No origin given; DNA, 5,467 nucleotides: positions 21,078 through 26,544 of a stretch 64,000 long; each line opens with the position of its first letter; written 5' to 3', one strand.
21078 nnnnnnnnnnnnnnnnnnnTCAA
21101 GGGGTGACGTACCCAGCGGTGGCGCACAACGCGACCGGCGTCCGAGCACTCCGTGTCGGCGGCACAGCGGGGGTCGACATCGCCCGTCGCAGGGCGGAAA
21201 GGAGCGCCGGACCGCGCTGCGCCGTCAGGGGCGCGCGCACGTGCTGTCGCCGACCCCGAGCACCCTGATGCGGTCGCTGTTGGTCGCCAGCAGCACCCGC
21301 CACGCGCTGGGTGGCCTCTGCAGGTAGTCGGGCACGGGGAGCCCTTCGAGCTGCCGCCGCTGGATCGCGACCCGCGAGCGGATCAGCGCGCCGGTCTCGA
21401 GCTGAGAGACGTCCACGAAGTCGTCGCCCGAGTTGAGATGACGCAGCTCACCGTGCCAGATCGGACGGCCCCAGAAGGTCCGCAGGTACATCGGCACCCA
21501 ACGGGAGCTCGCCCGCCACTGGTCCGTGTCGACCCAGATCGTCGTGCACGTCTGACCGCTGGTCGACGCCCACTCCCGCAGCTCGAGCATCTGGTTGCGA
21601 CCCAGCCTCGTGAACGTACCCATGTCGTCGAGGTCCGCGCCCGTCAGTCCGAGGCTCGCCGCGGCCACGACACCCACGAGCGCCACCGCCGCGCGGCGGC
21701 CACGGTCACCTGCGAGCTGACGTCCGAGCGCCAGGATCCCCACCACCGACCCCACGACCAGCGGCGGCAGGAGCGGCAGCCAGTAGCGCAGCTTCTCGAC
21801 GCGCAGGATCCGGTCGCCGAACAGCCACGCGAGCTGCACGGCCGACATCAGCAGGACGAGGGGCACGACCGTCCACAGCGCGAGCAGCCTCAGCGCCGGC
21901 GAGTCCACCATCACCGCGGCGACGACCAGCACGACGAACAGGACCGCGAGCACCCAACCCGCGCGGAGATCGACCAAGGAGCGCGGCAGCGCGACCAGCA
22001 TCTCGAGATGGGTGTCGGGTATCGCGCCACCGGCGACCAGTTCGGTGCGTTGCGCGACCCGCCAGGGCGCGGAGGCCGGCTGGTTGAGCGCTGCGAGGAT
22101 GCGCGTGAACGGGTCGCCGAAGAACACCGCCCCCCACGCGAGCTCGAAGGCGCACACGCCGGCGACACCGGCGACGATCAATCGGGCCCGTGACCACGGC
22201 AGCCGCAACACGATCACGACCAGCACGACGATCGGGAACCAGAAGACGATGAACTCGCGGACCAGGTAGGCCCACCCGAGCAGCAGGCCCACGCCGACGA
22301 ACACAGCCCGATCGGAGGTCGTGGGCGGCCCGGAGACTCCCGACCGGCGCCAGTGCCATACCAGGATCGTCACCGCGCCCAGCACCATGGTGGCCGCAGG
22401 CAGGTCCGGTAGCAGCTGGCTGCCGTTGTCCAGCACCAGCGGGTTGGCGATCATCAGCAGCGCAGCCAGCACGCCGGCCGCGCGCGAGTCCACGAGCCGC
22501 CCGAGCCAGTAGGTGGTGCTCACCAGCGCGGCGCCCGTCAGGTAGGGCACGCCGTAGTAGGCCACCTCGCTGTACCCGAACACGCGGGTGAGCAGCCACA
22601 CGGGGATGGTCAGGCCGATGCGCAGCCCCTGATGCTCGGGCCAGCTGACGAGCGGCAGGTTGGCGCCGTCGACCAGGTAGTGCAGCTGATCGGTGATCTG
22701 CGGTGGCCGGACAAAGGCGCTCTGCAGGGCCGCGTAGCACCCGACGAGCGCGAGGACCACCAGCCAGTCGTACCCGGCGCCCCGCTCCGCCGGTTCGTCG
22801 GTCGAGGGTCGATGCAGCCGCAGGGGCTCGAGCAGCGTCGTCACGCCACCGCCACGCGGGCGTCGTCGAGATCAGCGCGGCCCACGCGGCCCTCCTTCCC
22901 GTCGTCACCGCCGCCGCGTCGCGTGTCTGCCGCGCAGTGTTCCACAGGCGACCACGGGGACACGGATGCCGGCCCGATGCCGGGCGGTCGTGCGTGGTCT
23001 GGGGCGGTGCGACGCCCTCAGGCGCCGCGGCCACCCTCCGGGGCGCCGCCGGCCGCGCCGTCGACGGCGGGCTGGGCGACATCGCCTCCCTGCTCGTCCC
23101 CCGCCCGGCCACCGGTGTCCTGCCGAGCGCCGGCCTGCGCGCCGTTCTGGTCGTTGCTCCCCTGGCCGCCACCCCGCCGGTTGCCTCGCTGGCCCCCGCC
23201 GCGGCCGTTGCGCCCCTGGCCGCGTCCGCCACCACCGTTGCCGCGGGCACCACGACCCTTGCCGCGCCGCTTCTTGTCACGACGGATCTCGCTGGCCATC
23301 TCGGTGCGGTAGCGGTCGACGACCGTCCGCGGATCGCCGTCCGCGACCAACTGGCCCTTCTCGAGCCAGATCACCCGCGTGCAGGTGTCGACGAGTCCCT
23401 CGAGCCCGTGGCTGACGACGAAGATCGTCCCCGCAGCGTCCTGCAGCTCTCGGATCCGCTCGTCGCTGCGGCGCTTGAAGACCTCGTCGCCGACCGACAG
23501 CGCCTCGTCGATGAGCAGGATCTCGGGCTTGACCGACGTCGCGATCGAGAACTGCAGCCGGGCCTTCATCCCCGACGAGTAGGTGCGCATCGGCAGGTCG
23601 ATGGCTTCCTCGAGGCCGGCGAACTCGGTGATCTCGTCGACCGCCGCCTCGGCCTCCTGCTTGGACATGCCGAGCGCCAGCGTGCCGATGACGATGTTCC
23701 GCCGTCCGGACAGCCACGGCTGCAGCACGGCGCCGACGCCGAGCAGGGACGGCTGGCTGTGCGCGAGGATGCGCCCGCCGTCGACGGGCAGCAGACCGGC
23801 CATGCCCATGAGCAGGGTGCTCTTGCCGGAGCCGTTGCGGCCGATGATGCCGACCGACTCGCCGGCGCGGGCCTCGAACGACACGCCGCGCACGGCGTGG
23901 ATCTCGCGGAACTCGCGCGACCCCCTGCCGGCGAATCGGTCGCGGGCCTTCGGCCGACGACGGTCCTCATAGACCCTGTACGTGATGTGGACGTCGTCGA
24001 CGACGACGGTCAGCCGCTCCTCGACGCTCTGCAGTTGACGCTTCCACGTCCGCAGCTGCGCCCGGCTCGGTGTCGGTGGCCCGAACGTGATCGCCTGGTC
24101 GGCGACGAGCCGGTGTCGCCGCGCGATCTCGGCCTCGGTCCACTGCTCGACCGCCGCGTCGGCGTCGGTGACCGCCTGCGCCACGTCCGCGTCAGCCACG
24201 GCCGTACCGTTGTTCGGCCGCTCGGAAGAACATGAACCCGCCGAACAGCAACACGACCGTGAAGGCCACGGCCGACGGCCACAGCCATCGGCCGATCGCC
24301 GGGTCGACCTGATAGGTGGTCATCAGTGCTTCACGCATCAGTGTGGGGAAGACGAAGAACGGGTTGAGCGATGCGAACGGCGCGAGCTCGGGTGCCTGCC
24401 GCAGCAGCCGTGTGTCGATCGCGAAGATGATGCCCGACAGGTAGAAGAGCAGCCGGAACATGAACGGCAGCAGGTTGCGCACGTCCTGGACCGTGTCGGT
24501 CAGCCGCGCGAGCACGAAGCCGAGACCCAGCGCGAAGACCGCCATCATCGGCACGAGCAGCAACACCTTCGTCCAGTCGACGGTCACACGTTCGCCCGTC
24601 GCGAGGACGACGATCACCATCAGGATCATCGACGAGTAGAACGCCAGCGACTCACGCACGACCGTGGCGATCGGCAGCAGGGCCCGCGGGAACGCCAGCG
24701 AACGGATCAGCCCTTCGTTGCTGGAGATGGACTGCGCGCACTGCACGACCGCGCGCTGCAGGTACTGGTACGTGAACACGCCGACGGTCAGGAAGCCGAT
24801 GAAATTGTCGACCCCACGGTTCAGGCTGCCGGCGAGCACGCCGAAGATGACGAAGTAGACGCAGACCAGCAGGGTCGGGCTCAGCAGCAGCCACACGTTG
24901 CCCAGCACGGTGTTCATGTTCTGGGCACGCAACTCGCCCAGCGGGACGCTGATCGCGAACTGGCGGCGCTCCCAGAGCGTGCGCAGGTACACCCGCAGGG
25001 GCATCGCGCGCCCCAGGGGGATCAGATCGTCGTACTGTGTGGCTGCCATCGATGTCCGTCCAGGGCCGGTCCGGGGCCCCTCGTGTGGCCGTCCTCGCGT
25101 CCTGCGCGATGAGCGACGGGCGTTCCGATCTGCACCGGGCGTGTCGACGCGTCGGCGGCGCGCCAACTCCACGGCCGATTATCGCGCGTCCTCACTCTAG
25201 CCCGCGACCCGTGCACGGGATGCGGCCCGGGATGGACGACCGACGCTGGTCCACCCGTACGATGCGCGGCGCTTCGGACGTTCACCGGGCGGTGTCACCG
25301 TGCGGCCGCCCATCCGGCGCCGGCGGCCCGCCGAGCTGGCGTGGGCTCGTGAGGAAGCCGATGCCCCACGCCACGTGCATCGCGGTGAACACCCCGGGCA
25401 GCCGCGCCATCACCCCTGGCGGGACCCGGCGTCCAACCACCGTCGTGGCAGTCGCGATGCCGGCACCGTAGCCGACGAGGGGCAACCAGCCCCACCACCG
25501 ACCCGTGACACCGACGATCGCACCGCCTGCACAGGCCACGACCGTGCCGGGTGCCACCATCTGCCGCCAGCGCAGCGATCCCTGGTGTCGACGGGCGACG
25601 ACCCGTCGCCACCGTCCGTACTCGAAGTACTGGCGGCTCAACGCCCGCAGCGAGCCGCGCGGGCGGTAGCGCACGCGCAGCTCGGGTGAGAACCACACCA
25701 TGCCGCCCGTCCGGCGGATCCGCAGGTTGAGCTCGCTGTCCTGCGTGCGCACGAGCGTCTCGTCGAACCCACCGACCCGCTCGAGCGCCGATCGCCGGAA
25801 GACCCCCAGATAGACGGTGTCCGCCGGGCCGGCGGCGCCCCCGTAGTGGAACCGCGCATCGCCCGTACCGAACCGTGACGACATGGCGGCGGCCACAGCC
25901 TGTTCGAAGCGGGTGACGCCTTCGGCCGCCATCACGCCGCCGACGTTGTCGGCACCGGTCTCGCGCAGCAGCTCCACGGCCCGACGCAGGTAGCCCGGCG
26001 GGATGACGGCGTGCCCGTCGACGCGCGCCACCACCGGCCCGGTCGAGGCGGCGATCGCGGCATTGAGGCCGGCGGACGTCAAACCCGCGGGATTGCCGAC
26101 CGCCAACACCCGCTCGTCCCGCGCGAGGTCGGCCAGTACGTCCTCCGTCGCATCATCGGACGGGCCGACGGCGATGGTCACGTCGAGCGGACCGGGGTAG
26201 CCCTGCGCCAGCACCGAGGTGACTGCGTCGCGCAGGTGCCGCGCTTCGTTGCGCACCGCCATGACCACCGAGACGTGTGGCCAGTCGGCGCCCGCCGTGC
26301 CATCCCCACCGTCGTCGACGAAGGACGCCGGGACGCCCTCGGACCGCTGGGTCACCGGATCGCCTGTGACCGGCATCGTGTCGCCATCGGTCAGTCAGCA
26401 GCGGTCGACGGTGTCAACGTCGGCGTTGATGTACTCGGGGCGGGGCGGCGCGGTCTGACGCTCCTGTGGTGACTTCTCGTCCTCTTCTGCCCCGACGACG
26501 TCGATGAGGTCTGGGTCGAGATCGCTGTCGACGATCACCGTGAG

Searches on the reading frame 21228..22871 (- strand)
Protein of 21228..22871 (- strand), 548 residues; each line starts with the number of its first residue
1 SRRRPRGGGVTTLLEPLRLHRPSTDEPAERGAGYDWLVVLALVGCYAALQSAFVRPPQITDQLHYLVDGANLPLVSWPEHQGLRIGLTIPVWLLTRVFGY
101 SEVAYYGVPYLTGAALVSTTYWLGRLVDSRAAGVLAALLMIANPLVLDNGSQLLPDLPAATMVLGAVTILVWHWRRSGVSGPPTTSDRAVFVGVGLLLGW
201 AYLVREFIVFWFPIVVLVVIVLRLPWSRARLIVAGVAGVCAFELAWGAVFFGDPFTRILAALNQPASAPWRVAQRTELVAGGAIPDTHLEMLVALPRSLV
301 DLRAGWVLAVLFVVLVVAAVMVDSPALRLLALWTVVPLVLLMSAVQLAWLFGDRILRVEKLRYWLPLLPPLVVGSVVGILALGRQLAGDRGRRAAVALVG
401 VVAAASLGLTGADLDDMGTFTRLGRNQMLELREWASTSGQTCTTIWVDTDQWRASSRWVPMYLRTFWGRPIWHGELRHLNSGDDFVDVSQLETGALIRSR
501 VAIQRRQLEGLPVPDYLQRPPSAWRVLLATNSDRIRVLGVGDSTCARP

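Call 7: search_protein_families(library=pfam, proteins=[window:21228-22871:-], max_evalue=0.001)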
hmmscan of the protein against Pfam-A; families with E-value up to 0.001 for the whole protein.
window:21228-22871:- (548 aa): 0 families

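Call 8: search_protein_families(library=ncbifam, proteins=[window:21228-22871:-], max_evalue=0.001)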
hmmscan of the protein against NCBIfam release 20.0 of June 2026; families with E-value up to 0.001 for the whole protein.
window:21228-22871:- (548 aa): 0 families

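Call 33: search_protein_families(library=pfam, proteins=[window:21228-22871:-], max_evalue=0.01)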
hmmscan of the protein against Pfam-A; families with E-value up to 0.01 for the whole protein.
window:21228-22871:- (548 aa): 1 family
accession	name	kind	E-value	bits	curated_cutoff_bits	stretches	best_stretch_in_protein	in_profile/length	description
PF13231.12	PMT_2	-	0.008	16.8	26.1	1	92-236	11-147/160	Dolichyl-phosphate-mannose-protein mannosyltransferase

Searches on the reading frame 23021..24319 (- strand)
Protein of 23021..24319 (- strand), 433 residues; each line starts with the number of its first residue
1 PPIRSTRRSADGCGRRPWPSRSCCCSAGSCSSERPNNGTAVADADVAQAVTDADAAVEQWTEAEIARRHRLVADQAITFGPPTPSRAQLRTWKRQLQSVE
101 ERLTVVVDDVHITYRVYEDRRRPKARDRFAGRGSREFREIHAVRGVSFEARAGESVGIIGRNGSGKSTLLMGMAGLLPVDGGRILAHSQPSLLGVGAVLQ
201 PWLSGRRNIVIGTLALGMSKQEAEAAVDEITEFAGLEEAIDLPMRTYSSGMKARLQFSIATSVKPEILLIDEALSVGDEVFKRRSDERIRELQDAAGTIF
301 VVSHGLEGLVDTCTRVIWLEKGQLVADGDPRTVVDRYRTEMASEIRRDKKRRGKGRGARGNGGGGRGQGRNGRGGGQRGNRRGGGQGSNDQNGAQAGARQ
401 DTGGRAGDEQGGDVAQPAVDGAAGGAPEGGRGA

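Call 7: search_protein_families(library=pfam, proteins=[window:23021-24319:-], max_evalue=0.001)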
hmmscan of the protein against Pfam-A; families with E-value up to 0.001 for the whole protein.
window:23021-24319:- (433 aa): 3 families
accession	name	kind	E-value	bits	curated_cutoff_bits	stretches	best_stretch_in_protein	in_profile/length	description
PF00005.33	ABC_tran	-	8.2e-19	69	25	1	144-274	2-136/137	ABC transporter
PF13304.12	AAA_21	-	2.9e-05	24.7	27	0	157-176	3-22/304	AAA domain, putative AbiEii toxin, Type IV TA system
PF13555.12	AAA_29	-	0.0008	19.6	27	0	149-177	18-46/61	P-loop containing region of AAA domain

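Call 8: search_protein_families(library=ncbifam, proteins=[window:23021-24319:-], max_evalue=0.001)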
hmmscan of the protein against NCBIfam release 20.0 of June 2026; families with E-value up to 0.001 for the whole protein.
window:23021-24319:- (433 aa): 178 families (the best 25 are shown)
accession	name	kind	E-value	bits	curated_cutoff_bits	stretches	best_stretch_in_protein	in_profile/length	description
NF010065.0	PRK13545.1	equivalog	5.5e-50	170.5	538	1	105-339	5-236/549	teichoic acids export protein ATP-binding subunit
NF010066.0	PRK13546.1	equivalog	4.4e-48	163.9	320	1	104-347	4-243/264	teichoic acids export ABC transporter ATP-binding subunit TagH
NF050108.1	galactan_ABC_ATP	equivalog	1.5e-46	158.6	400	1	133-339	35-242/244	galactan export ABC transporter ATP-binding subunit Wzt/RfbE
TIGR01188.1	drrA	subfamily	7.4e-28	97.7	312.45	1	136-351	2-229/302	daunorubicin resistance ABC transporter, ATP-binding protein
TIGR04521.1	ECF_ATPase_2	equivalog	4.5e-25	88.3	330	2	208-338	105-237/279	energy-coupling factor transporter ATPase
NF010060.0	PRK13537.1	equivalog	2.5e-23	82.4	521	1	136-336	24-236/314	nodulation factor ABC transporter ATP-binding protein NodI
NF010059.0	PRK13536.1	equivalog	2.5e-23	82.4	549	1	135-336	51-264/342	nodulation factor ABC transporter ATP-binding protein NodI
TIGR04520.1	ECF_ATPase_1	equivalog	3.6e-22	79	315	2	210-336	100-226/269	energy-coupling factor transporter ATPase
TIGR01288.1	nodI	equivalog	1e-21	77.3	424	1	141-336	18-225/303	nodulation factor ABC transporter ATP-binding protein NodI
NF007027.0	PRK09493.1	equivalog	3e-21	75.9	379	2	199-340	88-230/240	glutamine ABC transporter ATP-binding protein GlnQ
TIGR03415.1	ABC_choXWV_ATP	equivalog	7.8e-21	74.5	483.75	1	199-340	117-259/382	choline ABC transporter ATP-binding protein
NF010170.0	PRK13651.1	equivalog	9.7e-20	70.7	432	2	207-334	125-253/308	cobalt transporter ATP-binding subunit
TIGR01184.1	ntrCD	subfamily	1.4e-19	70.6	291.8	1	144-325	2-194/230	nitrate ABC transporter ATP-binding protein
NF010156.0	PRK13635.1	equivalog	1.6e-19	70.2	392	2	209-336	103-230/279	energy-coupling factor ABC transporter ATP-binding protein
TIGR01166.1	cbiO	subfamily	1.7e-19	70.1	211.8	2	140-189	5-54/190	cobalt ABC transporter, ATP-binding protein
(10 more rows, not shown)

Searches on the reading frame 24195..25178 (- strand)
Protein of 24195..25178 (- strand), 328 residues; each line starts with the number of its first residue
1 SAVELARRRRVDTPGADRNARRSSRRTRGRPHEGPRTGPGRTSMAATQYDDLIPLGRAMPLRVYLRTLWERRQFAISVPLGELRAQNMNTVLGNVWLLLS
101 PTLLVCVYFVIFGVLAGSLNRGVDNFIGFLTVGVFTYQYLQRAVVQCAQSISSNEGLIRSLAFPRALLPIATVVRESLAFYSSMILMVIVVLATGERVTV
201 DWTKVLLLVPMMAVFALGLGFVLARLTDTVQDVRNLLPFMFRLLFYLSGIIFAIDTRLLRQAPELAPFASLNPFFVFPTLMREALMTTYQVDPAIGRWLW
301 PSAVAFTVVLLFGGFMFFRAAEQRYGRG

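Call 7: search_protein_families(library=pfam, proteins=[window:24195-25178:-], max_evalue=0.001)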
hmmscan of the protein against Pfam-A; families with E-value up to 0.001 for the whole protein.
window:24195-25178:- (328 aa): 1 family
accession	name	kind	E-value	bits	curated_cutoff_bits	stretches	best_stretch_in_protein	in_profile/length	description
PF01061.29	ABC2_membrane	-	2.2e-05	24.6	26.9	1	91-277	19-202/211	ABC-2 type transporter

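Call 8: search_protein_families(library=ncbifam, proteins=[window:24195-25178:-], max_evalue=0.001)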
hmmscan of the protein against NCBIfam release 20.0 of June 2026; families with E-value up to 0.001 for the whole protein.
window:24195-25178:- (328 aa): 2 families
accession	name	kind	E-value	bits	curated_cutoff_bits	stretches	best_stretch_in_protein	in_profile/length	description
NF050109.1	galactan_ABC_perm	equivalog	3.9e-18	65.9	380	1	68-309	17-252/272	galactan export ABC transporter permease subunit Wzm/RfbD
NF050053.1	CapPschTportKpsM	equivalog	1.8e-10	41.2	300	1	88-318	19-247/257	capsule polysaccharide transporter KpsM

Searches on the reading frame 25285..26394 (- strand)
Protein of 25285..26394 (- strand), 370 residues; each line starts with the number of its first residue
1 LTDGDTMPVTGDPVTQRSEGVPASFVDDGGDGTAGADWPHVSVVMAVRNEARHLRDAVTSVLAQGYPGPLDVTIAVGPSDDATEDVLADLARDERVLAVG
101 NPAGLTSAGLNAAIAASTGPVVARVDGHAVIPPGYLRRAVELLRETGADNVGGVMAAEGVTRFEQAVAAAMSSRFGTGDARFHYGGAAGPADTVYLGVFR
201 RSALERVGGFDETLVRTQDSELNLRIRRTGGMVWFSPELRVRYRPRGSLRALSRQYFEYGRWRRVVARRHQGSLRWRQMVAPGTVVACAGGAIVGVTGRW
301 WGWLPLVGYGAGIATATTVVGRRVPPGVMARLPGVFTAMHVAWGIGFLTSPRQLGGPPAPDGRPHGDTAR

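Call 7: search_protein_families(library=pfam, proteins=[window:25285-26394:-], max_evalue=0.001)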
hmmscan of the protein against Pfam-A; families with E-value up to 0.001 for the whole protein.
window:25285-26394:- (370 aa): 4 families
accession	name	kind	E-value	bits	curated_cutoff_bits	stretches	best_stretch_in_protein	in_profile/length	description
PF13641.12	Glyco_tranf_2_3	-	1.7e-19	71.2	27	1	39-256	1-224/230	Glycosyltransferase like family 2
PF00535.33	Glycos_transf_2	-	3.3e-18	66.6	23.3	1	42-207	1-167/168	Glycosyl transferase family 2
PF13632.12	Glyco_trans_2_3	-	1.9e-06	28.3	27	1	125-311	5-194/198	Glycosyl transferase family group 2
PF13506.12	Glyco_transf_21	-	5.6e-05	23.1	21.7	1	112-255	24-169/174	Glycosyl transferase family 21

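Call 8: search_protein_families(library=ncbifam, proteins=[window:25285-26394:-], max_evalue=0.001)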
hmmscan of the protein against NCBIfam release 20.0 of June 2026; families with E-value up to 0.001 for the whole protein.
window:25285-26394:- (370 aa): 10 families
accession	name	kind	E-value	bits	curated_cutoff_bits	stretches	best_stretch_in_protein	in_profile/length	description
TIGR03965.1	mycofact_glyco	equivalog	4.4e-25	88.5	280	1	35-317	70-353/467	mycofactocin biosynthesis glycosyltransferase MftF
NF041875.1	EPS_EpsD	equivalog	8.4e-18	64.8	370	1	41-275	1-239/325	exopolysaccharide biosynthesis glycosyltransferase EpsD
NF041394.1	GtaseAglG_Halo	equivalog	2.5e-12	46.7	440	1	41-268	3-243/304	glucosyl-dolichyl phosphate glucuronosyltransferase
TIGR03469.1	HpnB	hypoth_equivalog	2.8e-12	46.4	379.25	1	33-93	38-98/386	hopene-associated glycosyltransferase HpnB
TIGR03937.1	PgaC_IcaA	equivalog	1e-10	41.2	422.3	1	36-139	42-146/407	poly-beta-1,6-N-acetyl-D-glucosamine synthase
TIGR03472.1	HpnI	equivalog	2.8e-08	33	310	1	36-303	38-304/373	bacteriohopanetetrol glucosamine biosynthesis glycosyltransferase HpnI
NF038299.1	EPS_HpsN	equivalog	6.4e-07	28.6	425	0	39-154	1-115/317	hormogonium polysaccharide biosynthesis glycosyltransferase HpsN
TIGR04242.1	nodulat_NodC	equivalog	6.9e-07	28.6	550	1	35-156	44-166/395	chitooligosaccharide synthase NodC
NF053739.1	GlytfEpsEBac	equivalog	8.7e-06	24.9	450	1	39-152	1-116/265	glycosyltransferase EpsE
TIGR04283.1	glyco_like_mftF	equivalog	0.00017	21.3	182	1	41-247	1-193/221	TIGR04283 family arsenosugar biosynthesis glycosyltransferase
